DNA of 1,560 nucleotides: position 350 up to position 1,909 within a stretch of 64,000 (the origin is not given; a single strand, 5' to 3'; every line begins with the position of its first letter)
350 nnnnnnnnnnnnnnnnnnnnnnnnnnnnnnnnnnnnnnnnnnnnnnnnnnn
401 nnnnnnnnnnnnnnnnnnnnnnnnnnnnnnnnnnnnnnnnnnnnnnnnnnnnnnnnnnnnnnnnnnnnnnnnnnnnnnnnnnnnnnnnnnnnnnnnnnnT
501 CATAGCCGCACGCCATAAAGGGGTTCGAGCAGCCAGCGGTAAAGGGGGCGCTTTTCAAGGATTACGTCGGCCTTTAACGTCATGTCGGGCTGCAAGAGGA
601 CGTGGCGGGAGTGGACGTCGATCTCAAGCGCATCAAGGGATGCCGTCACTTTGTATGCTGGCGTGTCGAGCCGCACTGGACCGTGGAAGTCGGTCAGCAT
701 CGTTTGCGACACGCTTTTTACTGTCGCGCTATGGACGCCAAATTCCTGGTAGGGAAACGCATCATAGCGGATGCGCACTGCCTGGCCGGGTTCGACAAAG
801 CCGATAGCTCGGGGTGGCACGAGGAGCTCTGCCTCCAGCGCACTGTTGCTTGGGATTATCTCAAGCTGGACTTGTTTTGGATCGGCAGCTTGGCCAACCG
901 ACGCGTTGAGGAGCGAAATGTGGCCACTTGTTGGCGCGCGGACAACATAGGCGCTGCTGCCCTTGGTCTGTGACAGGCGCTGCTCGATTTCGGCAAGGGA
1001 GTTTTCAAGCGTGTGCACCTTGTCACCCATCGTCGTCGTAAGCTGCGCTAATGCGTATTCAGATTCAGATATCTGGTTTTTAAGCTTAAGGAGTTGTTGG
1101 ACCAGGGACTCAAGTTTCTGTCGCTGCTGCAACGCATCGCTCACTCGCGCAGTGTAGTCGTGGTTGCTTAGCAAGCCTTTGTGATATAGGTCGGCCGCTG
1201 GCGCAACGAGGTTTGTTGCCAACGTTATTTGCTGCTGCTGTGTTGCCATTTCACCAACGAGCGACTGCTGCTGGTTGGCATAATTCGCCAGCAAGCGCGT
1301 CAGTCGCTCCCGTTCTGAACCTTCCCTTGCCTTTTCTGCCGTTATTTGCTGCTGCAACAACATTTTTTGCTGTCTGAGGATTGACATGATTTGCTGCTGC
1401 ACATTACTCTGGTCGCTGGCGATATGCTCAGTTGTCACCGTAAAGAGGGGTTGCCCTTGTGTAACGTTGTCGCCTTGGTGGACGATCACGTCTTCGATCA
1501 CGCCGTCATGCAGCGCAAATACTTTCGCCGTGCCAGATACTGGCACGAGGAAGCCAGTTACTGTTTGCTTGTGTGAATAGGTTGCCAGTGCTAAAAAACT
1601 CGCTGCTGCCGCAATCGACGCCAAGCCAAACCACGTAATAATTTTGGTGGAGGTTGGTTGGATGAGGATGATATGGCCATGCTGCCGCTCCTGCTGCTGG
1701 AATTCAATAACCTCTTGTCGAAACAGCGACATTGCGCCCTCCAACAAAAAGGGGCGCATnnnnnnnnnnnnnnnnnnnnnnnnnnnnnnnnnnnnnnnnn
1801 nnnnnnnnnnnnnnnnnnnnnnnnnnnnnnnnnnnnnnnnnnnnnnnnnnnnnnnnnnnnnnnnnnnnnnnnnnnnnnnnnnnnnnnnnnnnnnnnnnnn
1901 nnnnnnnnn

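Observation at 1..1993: Phage-borne double-glycine peptide export system (precursor + HlyD + C39-ABC transporter)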

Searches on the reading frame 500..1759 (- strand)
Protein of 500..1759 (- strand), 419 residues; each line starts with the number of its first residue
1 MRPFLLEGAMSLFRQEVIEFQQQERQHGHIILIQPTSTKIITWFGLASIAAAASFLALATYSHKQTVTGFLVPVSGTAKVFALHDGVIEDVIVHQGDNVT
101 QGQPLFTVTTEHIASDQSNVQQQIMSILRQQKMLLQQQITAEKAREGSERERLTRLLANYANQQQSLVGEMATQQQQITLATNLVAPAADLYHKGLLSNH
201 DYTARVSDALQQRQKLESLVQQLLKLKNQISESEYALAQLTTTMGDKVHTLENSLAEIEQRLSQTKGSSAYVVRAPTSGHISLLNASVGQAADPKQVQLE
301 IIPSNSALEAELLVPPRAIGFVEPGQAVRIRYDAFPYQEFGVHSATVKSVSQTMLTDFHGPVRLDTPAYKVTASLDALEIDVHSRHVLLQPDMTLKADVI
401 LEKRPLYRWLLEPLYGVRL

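Call 3: search_protein_families(library=pfam, proteins=[window:500-1759:-], max_evalue=0.01)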
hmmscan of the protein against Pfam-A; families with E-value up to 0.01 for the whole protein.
window:500-1759:- (419 aa): 5 families
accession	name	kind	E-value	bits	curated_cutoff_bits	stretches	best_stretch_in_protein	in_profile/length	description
PF13437.12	HlyD_3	-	7.8e-17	62.4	22.2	1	272-377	1-95/106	HlyD family secretion protein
PF16576.10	HlyD_D23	-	3.4e-13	49.8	30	2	223-341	63-178/214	Barrel-sandwich domain of CusB or HlyD membrane-fusion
PF00364.28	Biotin_lipoyl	-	0.00013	22.2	22.1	0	80-107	45-72/73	Biotin-requiring enzyme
PF13533.13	Biotin_lipoyl_2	-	0.00028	21.1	29.8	1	79-108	2-31/32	Biotin-lipoyl like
PF10805.13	DUF2730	-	0.0031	18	24.9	0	209-266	28-83/102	Protein of unknown function (DUF2730)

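Call 10: search_dna_similar(query=window:500-1759:-, collection=phages, mode=protein)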
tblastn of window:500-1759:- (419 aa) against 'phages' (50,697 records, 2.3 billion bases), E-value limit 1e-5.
Records with a match: 3; places in all: 4; records where one place covers at least 80% of the query: 3.
Best place of each record, by identity: <60% 3.
By first word of the organism name: Bacteriophage 2; Salmonella 1.
By host as written in the record: - 2; Homo sapiens 1.
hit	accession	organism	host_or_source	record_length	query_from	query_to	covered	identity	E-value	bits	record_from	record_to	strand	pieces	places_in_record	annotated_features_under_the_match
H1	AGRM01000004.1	Salmonella enterica subsp. houtenae str. ATCC BAA-1581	Homo sapiens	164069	11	418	97%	23.0%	4e-16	87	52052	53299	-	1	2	auxiliary transport protein, membrane fusion protein family protein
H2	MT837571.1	Bacteriophage sp.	human fecal samples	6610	68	414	83%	23.3%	1e-13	79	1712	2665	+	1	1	record has no annotation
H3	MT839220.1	Bacteriophage sp.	human fecal samples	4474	66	414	83%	22.2%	2e-12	75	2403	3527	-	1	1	record has no annotation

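Call 13: find_encoding_contigs(protein=window:500-1759:-, flank=10000)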
Protein window:500-1759:- (419 aa): 1 contig read that carries it; 1 place shown.
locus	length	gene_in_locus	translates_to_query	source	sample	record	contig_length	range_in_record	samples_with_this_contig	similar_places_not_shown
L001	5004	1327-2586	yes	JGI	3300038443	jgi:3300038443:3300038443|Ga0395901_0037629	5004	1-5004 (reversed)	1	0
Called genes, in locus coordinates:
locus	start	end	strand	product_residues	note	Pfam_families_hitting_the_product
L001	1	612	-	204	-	?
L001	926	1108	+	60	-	-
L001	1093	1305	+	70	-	-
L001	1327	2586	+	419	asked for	PF25919:BSH_CusB (faint), PF25973:BSH_CzcB, PF26002:Beta-barrel_AprE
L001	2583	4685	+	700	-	PF03412:Peptidase_C39, PF00664:ABC_membrane, PF00005:ABC_tran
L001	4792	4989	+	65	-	-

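Call 19: find_related_loci(query=L001:2583-4685:+, collection=viral_contigs, flank=10000)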
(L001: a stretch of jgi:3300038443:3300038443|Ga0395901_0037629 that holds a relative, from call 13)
Query L001:2583-4685:+ (700 aa) in viral_contigs; peptide patterns used: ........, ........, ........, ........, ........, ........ (x = any residue, [..] = any of these).
5 stretches matched a pattern, but none encodes a relative of the query by tblastn (E <= 1e-3).

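Call 20: find_related_loci(query=L001:2583-4685:+, collection=metagenome_contigs, flank=10000)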
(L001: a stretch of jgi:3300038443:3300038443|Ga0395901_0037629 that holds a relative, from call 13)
Query L001:2583-4685:+ (700 aa) in metagenome_contigs; peptide patterns used: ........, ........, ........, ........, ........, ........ (x = any residue, [..] = any of these).
600 stretches matched a pattern (row limit reached: there are more); 578 encode a relative of the query (tblastn E <= 1e-3); the best 80 are kept; 80 distinct loci.
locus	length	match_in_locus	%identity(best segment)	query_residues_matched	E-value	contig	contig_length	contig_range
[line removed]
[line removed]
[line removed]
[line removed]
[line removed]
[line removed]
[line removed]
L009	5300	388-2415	64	5-680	0e+0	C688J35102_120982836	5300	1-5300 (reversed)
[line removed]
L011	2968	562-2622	63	4-691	0e+0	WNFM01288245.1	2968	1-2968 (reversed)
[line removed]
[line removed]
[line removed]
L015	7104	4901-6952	65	3-686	0e+0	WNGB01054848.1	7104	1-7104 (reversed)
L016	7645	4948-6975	62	5-680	0e+0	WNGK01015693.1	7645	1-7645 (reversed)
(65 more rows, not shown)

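Call 21: find_related_loci(query=L001:2583-4685:+, collection=genome_contigs, flank=6000)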
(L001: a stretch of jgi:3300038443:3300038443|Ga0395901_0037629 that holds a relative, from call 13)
Query L001:2583-4685:+ (700 aa) in genome_contigs; peptide patterns used: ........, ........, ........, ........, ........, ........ (x = any residue, [..] = any of these).
600 stretches matched a pattern (row limit reached: there are more); 581 encode a relative of the query (tblastn E <= 1e-3); the best 80 are kept; 80 distinct loci.
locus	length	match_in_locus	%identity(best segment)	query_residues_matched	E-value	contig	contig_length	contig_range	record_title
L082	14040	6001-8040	61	3-682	0e+0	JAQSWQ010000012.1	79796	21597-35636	MAG: Microvirga sp. isolate C_No_T20_C_bin.82 scaffold_266, whole genome shotgun sequence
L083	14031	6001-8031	61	4-680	0e+0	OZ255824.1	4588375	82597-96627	MAG: Acetobacteraceae bacterium isolate 365aa146-a9c1-4043-8e7c-8618996d1a2b genome assembly, chromosome: 1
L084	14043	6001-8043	63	4-680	0e+0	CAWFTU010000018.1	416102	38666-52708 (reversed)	MAG: uncultured proteobacterium isolate MFD09603.bin.2.107 genome assembly, contig: contig_58846, whole genome shotgun s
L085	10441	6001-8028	62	5-680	0e+0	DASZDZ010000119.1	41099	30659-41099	MAG TPA_asm: Pseudaminobacter sp. isolate SMAG_U6481 k141_797854, whole genome shotgun sequence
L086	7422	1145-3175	62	4-680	0e+0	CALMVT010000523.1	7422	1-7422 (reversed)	MAG TPA_asm: uncultured Acetobacteraceae bacterium isolate SRR12240182_bin.11_CONCOCT_v1.1_MAG genome assembly, contig: 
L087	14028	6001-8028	62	5-680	0e+0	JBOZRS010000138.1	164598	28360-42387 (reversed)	MAG: Microvirga sp. isolate Bin11 W5_k97_153626, whole genome shotgun sequence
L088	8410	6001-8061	60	3-691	0e+0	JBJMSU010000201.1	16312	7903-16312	MAG: Xanthobacteraceae bacterium isolate 12C16O_0h_50_P09_coass_bin_11 k141_943448, whole genome shotgun sequence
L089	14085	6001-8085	61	5-700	0e+0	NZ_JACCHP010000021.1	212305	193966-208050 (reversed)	Bradyrhizobium agreste strain CNPSo 4010 scaffold_20, whole genome shotgun sequence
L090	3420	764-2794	61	4-680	0e+0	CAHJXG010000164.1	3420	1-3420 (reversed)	Rhodospirillales bacterium isolate Lichen_MAGs_peltigera2 genome assembly, contig: NODE_337492_length_3420_cov_9.731678,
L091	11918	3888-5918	62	4-680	0e+0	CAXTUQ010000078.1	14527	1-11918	MAG TPA_asm: uncultured Acetobacteraceae bacterium isolate public_SRR14721980_metawrap_bin.2 genome assembly, contig: pu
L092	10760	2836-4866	61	4-680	0e+0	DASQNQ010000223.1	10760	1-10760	MAG TPA_asm: Acetobacteraceae bacterium isolate SMAG_U10780 k141_514282, whole genome shotgun sequence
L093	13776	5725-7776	61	4-687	0e+0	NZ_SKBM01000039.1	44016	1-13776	Roseicella aquatilis strain NE82 NE82_contig39, whole genome shotgun sequence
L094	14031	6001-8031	60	4-680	0e+0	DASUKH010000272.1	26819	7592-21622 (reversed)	MAG TPA_asm: Stellaceae bacterium isolate SMAG_U1509 k141_756084, whole genome shotgun sequence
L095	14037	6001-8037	61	4-682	0e+0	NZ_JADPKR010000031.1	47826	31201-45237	Bradyrhizobium sp. 141 13LoS18_3_43, whole genome shotgun sequence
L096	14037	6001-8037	59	4-692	0e+0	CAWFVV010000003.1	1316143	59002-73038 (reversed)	MAG: uncultured Alphaproteobacteria bacterium isolate MFD04967.bin.1.195 genome assembly, contig: contig_3909, whole gen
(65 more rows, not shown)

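Call 22: search_protein_families(library=ncbifam, proteins=[L001:2583-4685:+, window:500-1759:-, L001:4792-4989:+, L001:926-1108:+], max_evalue=0.01)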
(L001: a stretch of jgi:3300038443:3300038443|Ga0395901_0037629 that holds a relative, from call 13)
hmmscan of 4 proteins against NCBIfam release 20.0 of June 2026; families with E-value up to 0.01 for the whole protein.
L001:2583-4685:+ (700 aa): 187 families (the best 25 are shown)
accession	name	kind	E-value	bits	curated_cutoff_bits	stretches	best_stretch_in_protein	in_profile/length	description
TIGR03796.1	NHLM_micro_ABC1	equivalog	1.3e-142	476.4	853.3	1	4-695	1-697/710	NHLP family bacteriocin export ABC transporter peptidase/permease/ATPase subunit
TIGR01846.1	type_I_sec_HlyB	subfamily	6.5e-121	404.8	725.55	1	17-693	1-675/694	type I secretion system permease/ATPase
TIGR03375.1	type_I_sec_LssB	subfamily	3.9e-106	356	693.1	1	18-695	4-687/696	type I secretion system permease/ATPase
TIGR03797.1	NHLM_micro_ABC2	equivalog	1.7e-105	354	709.4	1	51-691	33-666/686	NHLP bacteriocin export ABC transporter permease/ATPase subunit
TIGR01193.1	bacteriocin_ABC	subfamily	1.2e-96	324.9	523.85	1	10-693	1-692/708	peptide cleavage/export ABC transporter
TIGR00958.1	3a01208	subfamily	4.1e-79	266.7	874.6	1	166-694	169-698/711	antigen peptide transporter 2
TIGR02204.1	MsbA_rel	hypoth_equivalog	2.8e-71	240.9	780.4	1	164-693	27-558/576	ABC transporter, permease/ATP-binding protein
NF045998.1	cleave_ABC_plasm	equivalog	8.7e-70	235.8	500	1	10-659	2-648/673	Mbov_0121 family peptidase domain-containing ABC transporter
TIGR02203.1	MsbA_lipidA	equivalog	3.4e-66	223.9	602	1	192-690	49-549/572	lipid A export permease/ATP-binding protein MsbA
NF045513.1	HepA_fam_ABC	equivalog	4.1e-64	217.1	725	1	221-694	118-593/610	heterocyst formation ABC transporter subunit HepA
TIGR01842.1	type_I_sec_PrtD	subfamily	7.7e-62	209.5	510.15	1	159-696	7-540/544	type I secretion system permease/ATPase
TIGR02857.1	CydD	equivalog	3.2e-58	198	435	1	473-682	319-529/529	thiol reductant ABC exporter subunit CydD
NF052233.1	CphA_assoc_ABC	equivalog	4.3e-55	187.4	880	1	206-695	236-728/766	cyanophycin metabolism-associated ABC transporter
NF010178.0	PRK13657.1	equivalog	3.2e-54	184.4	733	1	163-693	23-553/588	glucan ABC transporter ATP-binding protein/ permease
TIGR02868.1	CydC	equivalog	9.9e-54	182.9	329.05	1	235-659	90-517/530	thiol reductant ABC exporter subunit CydC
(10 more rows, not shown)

window:500-1759:- (419 aa): 7 families
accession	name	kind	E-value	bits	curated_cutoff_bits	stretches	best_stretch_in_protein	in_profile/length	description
TIGR01843.1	type_I_hlyD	subfamily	3e-42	145.1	208.65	2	136-415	131-412/422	HlyD family type I secretion periplasmic adaptor subunit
TIGR01730.1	RND_mfp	subfamily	1.2e-10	40.8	94.9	2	205-352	75-212/322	efflux RND transporter periplasmic adaptor subunit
TIGR00998.1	8a0101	subfamily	1.4e-10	40.7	390.8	1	77-336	42-269/334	EmrA/EmrK family multidrug efflux transporter periplasmic adaptor subunit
TIGR03794.1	NHLM_micro_HlyD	equivalog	3.2e-09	36.2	156.2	1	66-356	47-342/421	NHLP bacteriocin system secretion protein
TIGR00999.1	8a0102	subfamily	6.5e-05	22.2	319.3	0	257-331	78-152/271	CzcB/NccB family metal efflux transporter periplasmic adaptor subunit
TIGR01347.1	sucB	equivalog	0.00033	20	378.65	1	79-242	45-203/404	dihydrolipoyllysine-residue succinyltransferase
NF007785.0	PRK10476.1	equivalog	0.0024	16.7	376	0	82-302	53-240/347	multidrug transporter subunit MdtN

L001:4792-4989:+ (65 aa): 0 families

L001:926-1108:+ (60 aa): 0 families

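Call 23: search_protein_families(library=pfam, proteins=[L001:2583-4685:+, L001:4792-4989:+, L001:926-1108:+, L001:4675-4989:+], max_evalue=0.1)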
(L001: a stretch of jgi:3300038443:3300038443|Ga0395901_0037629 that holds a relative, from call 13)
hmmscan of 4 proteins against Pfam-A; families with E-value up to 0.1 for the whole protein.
L001:2583-4685:+ (700 aa): 16 families
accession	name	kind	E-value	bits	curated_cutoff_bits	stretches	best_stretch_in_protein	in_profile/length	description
PF00664.28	ABC_membrane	-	4.1e-35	122.2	28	1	163-422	4-266/274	ABC transporter transmembrane region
PF00005.33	ABC_tran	-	1.2e-31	110.5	25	1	493-642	1-137/137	ABC transporter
PF03412.21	Peptidase_C39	-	4.5e-31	107.9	22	1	5-133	2-132/133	Peptidase C39 family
PF02463.25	SMC_N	-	0.00028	20.8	40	1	613-682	136-211/220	RecF/RecN/SMC N terminal domain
PF13529.12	Peptidase_C39_2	-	0.00058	20.9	24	1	6-41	4-41/143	Peptidase_C39 like family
PF13401.12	AAA_22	-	0.00074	20.3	27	1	503-554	5-55/130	AAA domain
PF13304.12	AAA_21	-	0.0011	19.5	27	0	508-527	4-23/304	AAA domain, putative AbiEii toxin, Type IV TA system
PF13555.12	AAA_29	-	0.012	15.7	27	1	500-530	19-49/61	P-loop containing region of AAA domain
PF03215.21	Rad17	-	0.016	15.6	23.8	1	496-523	38-65/186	Rad17 P-loop domain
PF01637.24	ATPase_2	-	0.019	15.2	33.2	1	501-525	18-42/225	ATPase domain predominantly from Archaea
PF13481.12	AAA_25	-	0.024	14.7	27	1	488-520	17-50/195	AAA domain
PF13191.12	AAA_16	-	0.025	15.5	32.6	0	502-531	24-52/167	AAA ATPase domain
PF03193.22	RsgA_GTPase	-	0.061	13.6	30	0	489-525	93-128/174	RsgA GTPase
PF13558.12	SbcC_Walker_B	-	0.083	13.6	27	0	611-655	30-87/90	SbcC/RAD50-like, Walker B motif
PF13173.12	AAA_14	-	0.089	13.2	27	0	504-525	3-24/129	AAA domain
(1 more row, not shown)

L001:4792-4989:+ (65 aa): 0 families

L001:926-1108:+ (60 aa): 0 families

L001:4675-4989:+ (104 aa): 0 families

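Call 28: find_encoding_contigs(protein=L001:2583-4685:+, flank=10000, max_places=10)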
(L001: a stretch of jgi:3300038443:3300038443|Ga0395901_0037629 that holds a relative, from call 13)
Protein L001:2583-4685:+ (700 aa): 2 contigs read that carry it; 2 places shown.
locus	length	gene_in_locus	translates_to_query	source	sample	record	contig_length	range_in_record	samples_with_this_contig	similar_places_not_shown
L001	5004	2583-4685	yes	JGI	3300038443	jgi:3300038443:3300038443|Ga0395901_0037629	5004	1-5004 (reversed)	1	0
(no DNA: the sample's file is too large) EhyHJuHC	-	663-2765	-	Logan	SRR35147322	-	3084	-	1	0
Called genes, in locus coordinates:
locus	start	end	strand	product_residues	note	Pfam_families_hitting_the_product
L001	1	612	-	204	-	?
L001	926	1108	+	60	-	-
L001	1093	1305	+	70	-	-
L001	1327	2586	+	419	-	PF25919:BSH_CusB (faint), PF25973:BSH_CzcB, PF26002:Beta-barrel_AprE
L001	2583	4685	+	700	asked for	PF03412:Peptidase_C39, PF00664:ABC_membrane, PF00005:ABC_tran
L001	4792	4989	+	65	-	-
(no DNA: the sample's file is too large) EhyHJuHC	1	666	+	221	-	?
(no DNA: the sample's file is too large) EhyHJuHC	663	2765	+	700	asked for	PF03412:Peptidase_C39, PF00664:ABC_membrane, PF00005:ABC_tran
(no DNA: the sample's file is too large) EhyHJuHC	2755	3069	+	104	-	-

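Call 29: find_encoding_contigs(protein=L001:4792-4989:+, flank=10000, max_places=10)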
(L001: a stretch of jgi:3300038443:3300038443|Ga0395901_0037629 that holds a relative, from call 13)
Protein L001:4792-4989:+ (65 aa): 2 contigs read that carry it; 2 places shown.
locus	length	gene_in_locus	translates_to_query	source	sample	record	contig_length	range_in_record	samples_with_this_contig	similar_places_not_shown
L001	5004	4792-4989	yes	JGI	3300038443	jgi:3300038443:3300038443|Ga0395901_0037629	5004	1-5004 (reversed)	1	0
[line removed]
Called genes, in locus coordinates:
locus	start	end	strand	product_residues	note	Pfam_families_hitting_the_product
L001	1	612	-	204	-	?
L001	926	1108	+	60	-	-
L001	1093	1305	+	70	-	-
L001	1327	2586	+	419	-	PF25919:BSH_CusB (faint), PF25973:BSH_CzcB, PF26002:Beta-barrel_AprE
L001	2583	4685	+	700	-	PF03412:Peptidase_C39, PF00664:ABC_membrane, PF00005:ABC_tran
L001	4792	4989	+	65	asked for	-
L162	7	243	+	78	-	-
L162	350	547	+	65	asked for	-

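Call 47: find_homologous_proteins(query=L001:4792-4986:+, max_evalue=0.1)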
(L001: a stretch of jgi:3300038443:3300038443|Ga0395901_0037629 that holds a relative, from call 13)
Query L001:4792-4986:+ (65 aa): 1 proteins with E <= 0.1 among 1 candidates. Only proteins of 35 to 114 residues were searched: fused or split forms outside these lengths cannot appear, so this answer is no evidence that the protein stands alone or is whole; lengths 'longer' or 'shorter' looks for them.
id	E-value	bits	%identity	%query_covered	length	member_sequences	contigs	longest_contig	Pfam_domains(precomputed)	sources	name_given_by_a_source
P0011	1.2e-31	124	100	100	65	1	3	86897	-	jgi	jgi:hypothetical protein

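Call 52: search_dna_similar(query=L001:2583-3900:+, collection=phages, mode=protein, max_rows=25)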
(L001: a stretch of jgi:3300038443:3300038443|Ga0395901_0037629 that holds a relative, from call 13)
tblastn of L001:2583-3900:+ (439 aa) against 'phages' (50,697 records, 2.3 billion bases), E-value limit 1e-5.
Records with a match: 22; places in all: 23; records where one place covers at least 80% of the query: 15.
Best place of each record, by identity: <60% 22.
By first word of the organism name: Bacteriophage 10; Bacillus 5; Salmonella 2; Staphylococcus 2; Enterococcus 2; Listeria 1.
By host as written in the record: - 11; Homo sapiens 2; Staphylococcus aureus 2; Bacillus subtilis BEST7003 2; Enterococcus faecalis 2; Listeria monocytogenes 1; Bacillus subtilis subsp. subtilis str. 168 1; Bacillus subtilis 1.
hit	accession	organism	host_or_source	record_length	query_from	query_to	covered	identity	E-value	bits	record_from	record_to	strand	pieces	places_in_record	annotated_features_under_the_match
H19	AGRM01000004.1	Salmonella enterica subsp. houtenae str. ATCC BAA-1581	Homo sapiens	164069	4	434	98%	36.0%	3e-81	279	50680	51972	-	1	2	ABC transporter, ATP-binding protein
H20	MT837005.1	Bacteriophage sp.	human fecal samples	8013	8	421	94%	26.6%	1e-19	97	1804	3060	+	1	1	record has no annotation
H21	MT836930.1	Bacteriophage sp.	human fecal samples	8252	1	418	95%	24.5%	1e-24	112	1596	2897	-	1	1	record has no annotation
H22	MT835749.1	Bacteriophage sp.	human fecal samples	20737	8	434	97%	23.6%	9e-25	113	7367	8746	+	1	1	record has no annotation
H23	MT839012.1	Bacteriophage sp.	human fecal samples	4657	15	434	96%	23.4%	3e-22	105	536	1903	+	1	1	record has no annotation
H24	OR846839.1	Listeria phage LM 4-11-1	Listeria monocytogenes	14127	1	435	99%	21.7%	6e-19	96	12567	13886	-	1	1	record has no annotation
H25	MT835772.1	Bacteriophage sp.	human fecal samples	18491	53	419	84%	24.7%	3e-20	100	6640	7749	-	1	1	record has no annotation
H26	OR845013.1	Staphylococcus phage SA 1306 Kay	Staphylococcus aureus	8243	2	419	95%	21.6%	4e-21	102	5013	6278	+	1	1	record has no annotation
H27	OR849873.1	Staphylococcus phage SA 1298 Kay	Staphylococcus aureus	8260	2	419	95%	21.6%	4e-21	102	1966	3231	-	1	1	record has no annotation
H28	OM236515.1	Bacillus phage SPR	Bacillus subtilis BEST7003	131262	10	416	93%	21.4%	6e-7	58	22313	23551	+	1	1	hypothetical protein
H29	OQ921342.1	Bacillus phage SPbetaL2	Bacillus subtilis BEST7003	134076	10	416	93%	21.4%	6e-7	58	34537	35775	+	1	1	hypothetical protein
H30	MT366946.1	Bacillus phage Hyb1phi3Ts-SPbeta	Bacillus subtilis subsp. subtilis str. ...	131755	10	416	93%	21.2%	2e-6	56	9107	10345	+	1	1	sublancin transporter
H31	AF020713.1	Bacillus phage SPBc2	-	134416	10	416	93%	21.2%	2e-6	56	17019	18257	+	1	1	yolH: ABC transporter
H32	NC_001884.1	Bacillus phage SPBc2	Bacillus subtilis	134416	10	416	93%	21.2%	2e-6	56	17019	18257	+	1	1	yolH: ABC transporter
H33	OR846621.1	Enterococcus phage Efs 1-1-1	Enterococcus faecalis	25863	7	357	80%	24.4%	1e-15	85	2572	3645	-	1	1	record has no annotation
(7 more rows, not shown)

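Call 53: get_annotated_region(hit=H32, flank=3500)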
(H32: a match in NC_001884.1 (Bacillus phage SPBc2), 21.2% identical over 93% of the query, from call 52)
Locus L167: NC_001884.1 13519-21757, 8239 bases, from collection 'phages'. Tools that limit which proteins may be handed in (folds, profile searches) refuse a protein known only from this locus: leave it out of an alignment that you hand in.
description: Bacillus phage SPBc2, complete genome.
organism: Bacillus phage SPBc2 (NCBI taxid 2932878)
taxonomy: Viruses; Duplodnaviria; Heunggongvirae; Uroviricota; Caudoviricetes; Spbetavirus; Spbetavirus SPbeta
host: Bacillus subtilis; source: -; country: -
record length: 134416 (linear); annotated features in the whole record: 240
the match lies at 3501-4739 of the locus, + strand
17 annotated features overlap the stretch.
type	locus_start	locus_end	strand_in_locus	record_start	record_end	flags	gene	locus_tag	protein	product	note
CDS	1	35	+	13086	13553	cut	yolA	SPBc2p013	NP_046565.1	YolA family protein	-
CDS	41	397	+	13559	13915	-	yolB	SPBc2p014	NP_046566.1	hypothetical protein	-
stem_loop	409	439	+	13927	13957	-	-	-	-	-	-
CDS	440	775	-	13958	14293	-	yolC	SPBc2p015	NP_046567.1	hypothetical protein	-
CDS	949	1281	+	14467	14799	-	yolD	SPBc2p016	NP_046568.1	YolD-like family protein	-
CDS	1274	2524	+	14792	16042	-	yolE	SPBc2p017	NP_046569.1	DNA polymerase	-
CDS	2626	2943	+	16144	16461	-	yolF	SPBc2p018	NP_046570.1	sublancin immunity protein SunI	-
stem_loop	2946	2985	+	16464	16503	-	-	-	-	-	-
CDS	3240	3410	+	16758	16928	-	yolG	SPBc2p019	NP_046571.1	bacteriocin sublancin-168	putative bacteriocin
stem_loop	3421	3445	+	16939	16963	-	-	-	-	-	-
CDS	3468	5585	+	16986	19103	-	yolH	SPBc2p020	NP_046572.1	ABC transporter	probable bacteriocin exporter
CDS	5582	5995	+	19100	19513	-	yolI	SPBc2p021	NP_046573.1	disulfide bond formation protein BdbA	-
CDS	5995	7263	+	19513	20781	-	yolJ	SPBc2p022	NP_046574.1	beta-1,4-glycosyltransferase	-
CDS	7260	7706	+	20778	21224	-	yolK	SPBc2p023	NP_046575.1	disulfide bond formation protein B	-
stem_loop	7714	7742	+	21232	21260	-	-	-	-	-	-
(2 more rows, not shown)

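Call 88: find_related_loci(query=A3, collection=viral_contigs, flank=8000)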
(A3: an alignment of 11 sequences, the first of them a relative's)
Query A3 (700 aa) in viral_contigs; peptide patterns used: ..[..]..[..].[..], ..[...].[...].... (x = any residue, [..] = any of these).
98 stretches matched a pattern; 7 encode a relative of the query (tblastn E <= 1e-3); 7 distinct loci.
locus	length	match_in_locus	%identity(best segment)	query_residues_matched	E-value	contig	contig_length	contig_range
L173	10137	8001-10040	43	4-682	0e+0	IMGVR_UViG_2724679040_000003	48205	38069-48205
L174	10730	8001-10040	43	4-682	0e+0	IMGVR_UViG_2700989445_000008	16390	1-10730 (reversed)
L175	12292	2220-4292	43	4-694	0e+0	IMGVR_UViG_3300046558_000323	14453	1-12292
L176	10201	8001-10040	43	4-682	0e+0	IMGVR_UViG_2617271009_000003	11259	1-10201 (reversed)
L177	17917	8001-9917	36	48-685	5e-137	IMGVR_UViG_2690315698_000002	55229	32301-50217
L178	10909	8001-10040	43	4-682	0e+0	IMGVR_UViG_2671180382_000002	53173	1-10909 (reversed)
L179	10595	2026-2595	28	476-680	1e-12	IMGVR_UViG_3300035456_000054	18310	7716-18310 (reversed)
